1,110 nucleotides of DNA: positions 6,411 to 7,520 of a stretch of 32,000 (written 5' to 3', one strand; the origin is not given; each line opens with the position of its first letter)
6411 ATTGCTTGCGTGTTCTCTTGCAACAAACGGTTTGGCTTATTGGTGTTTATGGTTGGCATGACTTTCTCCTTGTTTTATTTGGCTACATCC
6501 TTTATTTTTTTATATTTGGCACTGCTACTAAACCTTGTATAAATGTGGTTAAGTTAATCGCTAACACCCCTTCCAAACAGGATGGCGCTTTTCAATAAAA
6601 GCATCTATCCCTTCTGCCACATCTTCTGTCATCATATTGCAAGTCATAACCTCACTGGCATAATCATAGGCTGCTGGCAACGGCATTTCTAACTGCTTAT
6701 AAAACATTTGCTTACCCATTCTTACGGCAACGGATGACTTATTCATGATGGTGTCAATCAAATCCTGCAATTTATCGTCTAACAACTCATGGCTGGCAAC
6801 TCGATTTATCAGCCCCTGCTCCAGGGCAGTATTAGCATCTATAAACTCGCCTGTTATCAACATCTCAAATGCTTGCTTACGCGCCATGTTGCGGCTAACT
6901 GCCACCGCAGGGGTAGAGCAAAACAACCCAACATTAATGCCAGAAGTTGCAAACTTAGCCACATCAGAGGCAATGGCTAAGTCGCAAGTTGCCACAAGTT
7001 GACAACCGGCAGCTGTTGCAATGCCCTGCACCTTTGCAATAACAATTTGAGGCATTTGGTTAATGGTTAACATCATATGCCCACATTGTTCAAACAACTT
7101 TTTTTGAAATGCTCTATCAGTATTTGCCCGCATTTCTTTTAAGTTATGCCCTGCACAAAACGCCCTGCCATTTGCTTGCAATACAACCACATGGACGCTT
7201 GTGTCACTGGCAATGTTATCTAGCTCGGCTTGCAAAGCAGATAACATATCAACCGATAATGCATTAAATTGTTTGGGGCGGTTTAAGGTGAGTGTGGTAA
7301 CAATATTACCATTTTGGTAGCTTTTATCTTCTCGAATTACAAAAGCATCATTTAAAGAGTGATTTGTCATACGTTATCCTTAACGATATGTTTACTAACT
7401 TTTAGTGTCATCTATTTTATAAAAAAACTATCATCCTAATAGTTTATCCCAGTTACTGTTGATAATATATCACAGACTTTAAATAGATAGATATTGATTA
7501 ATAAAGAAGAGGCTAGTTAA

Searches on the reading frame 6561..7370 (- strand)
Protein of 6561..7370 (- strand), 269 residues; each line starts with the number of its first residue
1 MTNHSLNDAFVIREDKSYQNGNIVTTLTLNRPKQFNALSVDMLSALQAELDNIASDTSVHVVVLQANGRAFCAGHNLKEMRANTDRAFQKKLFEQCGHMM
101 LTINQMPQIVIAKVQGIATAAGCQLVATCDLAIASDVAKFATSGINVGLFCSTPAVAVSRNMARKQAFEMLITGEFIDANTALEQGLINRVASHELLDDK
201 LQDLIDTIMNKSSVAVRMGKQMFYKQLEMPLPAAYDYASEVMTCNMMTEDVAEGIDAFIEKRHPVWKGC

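Call 19: find_related_loci(query=window:6561-7370:-, collection=genome_contigs, flank=10000)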
Query window:6561-7370:- (269 aa) in genome_contigs; peptide patterns used: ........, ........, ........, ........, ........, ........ (x = any residue, [..] = any of these).
599 stretches matched a pattern (row limit reached: there are more); 561 encode a relative of the query (tblastn E <= 1e-3); the best 80 are kept; 80 distinct loci.
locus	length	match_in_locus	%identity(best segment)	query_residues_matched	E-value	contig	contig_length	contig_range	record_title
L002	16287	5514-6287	76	6-268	1e-135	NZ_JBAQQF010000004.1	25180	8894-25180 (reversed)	MAG: Psychrobacter sp. isolate MFD10591_ilm_asm_bin16 k127_84761, whole genome shotgun sequence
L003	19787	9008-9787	77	7-268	1e-134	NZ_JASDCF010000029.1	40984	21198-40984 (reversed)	Psychrobacter sp. APC 3426 18499_42_NODE_29, whole genome shotgun sequence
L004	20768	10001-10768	76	8-268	3e-133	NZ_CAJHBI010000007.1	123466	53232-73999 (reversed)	Psychrobacter sp. 72-O-c isolate Psychrobacter sp. IAM12030-72-O-c, whole genome shotgun sequence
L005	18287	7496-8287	74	4-269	6e-133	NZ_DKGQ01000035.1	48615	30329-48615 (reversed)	MAG: Psychrobacter sp. UBA6766 UBA6766_contig_4, whole genome shotgun sequence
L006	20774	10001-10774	76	7-268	7e-133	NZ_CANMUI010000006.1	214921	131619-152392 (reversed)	Uncultured Psychrobacter sp. isolate 2B2-127.fasta NODE_6, whole genome shotgun sequence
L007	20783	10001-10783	75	6-268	2e-132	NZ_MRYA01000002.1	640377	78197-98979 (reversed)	Psychrobacter sp. Cmf 22.2 Contig2, whole genome shotgun sequence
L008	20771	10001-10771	76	7-268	2e-132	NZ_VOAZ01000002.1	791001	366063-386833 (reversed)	Psychrobacter sp. ANT_WB68 ctg00002_791001, whole genome shotgun sequence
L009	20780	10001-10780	76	7-268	1e-132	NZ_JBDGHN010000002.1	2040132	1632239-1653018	Psychrobacter saeujeotis strain FBL11 contig_2, whole genome shotgun sequence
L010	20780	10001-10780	76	7-268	3e-132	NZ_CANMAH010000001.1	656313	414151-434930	Uncultured Psychrobacter sp. isolate 4-164.fasta NODE_1, whole genome shotgun sequence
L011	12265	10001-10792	74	2-268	5e-132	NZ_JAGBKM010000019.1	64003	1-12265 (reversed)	Psychrobacter coccoides strain F1192 scaffold_19, whole genome shotgun sequence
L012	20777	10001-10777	75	5-268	2e-131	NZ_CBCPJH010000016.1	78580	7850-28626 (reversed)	Psychrobacter glacincola strain SF1672 isolate SF1672 15, whole genome shotgun sequence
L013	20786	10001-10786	74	6-269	1e-131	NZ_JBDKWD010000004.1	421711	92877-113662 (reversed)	Psychrobacter sp. B38 NODE_4_length_421711_cov_252.535796, whole genome shotgun sequence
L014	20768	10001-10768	75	8-268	4e-131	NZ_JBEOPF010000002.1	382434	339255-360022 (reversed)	Psychrobacter sp. CAL346-MNA-CIBAN-0220 contig0002, whole genome shotgun sequence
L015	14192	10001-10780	74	7-268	2e-130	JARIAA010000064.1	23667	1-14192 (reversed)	MAG: Psychrobacter sp. isolate cluster1_bin.59 k127_199324, whole genome shotgun sequence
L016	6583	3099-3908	73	1-269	2e-130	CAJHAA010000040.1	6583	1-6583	Psychrobacter immobilis isolate Psychrobacter immobilis NCIMB361 genome assembly, contig: ACJABJPO_40, whole genome shot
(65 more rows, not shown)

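Call 23: find_encoding_contigs(protein=window:6561-7370:-, flank=10000, max_places=10)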
Protein window:6561-7370:- (269 aa): 1 contig read that carries it; 1 place shown.
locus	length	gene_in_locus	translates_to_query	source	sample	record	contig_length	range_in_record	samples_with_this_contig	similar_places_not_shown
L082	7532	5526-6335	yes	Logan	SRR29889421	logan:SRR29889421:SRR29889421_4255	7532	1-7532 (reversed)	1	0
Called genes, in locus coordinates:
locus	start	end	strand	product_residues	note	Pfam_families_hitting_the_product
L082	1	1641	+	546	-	?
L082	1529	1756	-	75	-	-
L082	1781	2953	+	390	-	PF00108:Thiolase_N, PF02803:Thiolase_C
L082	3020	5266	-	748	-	PF04471:Mrr_cat (weak), PF20720:nSTAND3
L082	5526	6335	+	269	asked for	PF00378:ECH_1, PF16113:ECH_2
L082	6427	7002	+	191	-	PF00857:Isochorismatase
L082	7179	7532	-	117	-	?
